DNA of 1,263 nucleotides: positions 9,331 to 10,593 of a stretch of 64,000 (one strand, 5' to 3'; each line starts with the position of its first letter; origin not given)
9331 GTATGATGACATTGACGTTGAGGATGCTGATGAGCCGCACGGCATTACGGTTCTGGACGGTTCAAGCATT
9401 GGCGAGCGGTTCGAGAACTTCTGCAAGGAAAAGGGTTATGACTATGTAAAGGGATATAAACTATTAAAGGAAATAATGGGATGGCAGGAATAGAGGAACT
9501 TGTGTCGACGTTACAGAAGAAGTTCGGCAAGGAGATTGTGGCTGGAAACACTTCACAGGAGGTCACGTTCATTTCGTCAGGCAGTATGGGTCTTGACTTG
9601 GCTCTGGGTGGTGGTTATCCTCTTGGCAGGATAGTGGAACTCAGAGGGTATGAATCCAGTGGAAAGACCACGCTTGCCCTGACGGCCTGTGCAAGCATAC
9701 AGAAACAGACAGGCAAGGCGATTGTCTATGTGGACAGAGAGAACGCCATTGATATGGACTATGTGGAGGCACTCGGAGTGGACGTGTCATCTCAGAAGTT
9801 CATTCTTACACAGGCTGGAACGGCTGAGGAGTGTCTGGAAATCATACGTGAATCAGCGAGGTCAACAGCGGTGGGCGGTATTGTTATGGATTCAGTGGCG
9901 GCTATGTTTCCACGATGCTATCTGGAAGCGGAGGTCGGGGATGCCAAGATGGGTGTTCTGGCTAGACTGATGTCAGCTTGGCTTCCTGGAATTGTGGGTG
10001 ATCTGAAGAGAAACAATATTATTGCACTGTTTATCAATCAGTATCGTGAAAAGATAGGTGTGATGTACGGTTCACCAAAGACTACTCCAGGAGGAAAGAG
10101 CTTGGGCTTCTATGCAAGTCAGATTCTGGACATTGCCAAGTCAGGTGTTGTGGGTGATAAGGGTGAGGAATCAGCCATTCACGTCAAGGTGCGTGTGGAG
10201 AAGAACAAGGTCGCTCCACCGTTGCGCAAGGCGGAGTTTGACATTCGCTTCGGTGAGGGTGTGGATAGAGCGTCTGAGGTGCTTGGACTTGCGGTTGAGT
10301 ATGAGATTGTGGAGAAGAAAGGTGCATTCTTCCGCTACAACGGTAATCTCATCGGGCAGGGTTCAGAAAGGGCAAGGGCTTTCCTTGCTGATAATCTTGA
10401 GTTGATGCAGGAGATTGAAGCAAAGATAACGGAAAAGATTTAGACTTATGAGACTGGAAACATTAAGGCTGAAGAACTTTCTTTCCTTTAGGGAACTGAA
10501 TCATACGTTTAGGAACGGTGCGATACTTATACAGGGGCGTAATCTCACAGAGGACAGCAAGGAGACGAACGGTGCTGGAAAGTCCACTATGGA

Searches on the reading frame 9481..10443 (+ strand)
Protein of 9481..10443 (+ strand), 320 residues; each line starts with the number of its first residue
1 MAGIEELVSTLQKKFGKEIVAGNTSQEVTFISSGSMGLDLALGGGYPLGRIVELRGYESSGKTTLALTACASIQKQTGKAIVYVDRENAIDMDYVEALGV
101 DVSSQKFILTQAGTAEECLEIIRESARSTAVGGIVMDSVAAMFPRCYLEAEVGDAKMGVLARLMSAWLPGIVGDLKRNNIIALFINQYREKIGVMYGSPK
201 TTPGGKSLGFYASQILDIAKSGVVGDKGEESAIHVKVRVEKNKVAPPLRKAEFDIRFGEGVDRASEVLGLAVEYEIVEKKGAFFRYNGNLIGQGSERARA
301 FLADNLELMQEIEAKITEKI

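Call 77: search_protein_families(library=pfam, proteins=[window:9481-10443:+], max_evalue=0.001)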
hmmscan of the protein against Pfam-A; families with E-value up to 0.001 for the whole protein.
window:9481-10443:+ (320 aa): 4 families
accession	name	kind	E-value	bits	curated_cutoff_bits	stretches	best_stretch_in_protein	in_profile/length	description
PF00154.27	RecA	-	2.3e-78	263.7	27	1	4-262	3-262/262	recA bacterial DNA recombination protein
PF21096.2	RecA_C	-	7.7e-19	68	27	1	266-320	2-56/57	RecA C-terminal domain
PF06745.19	ATPase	-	6.6e-06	26.1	26.6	1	32-102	2-74/231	KaiC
PF08423.17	Rad51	-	0.00015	21.6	22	1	26-143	3-134/244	Rad51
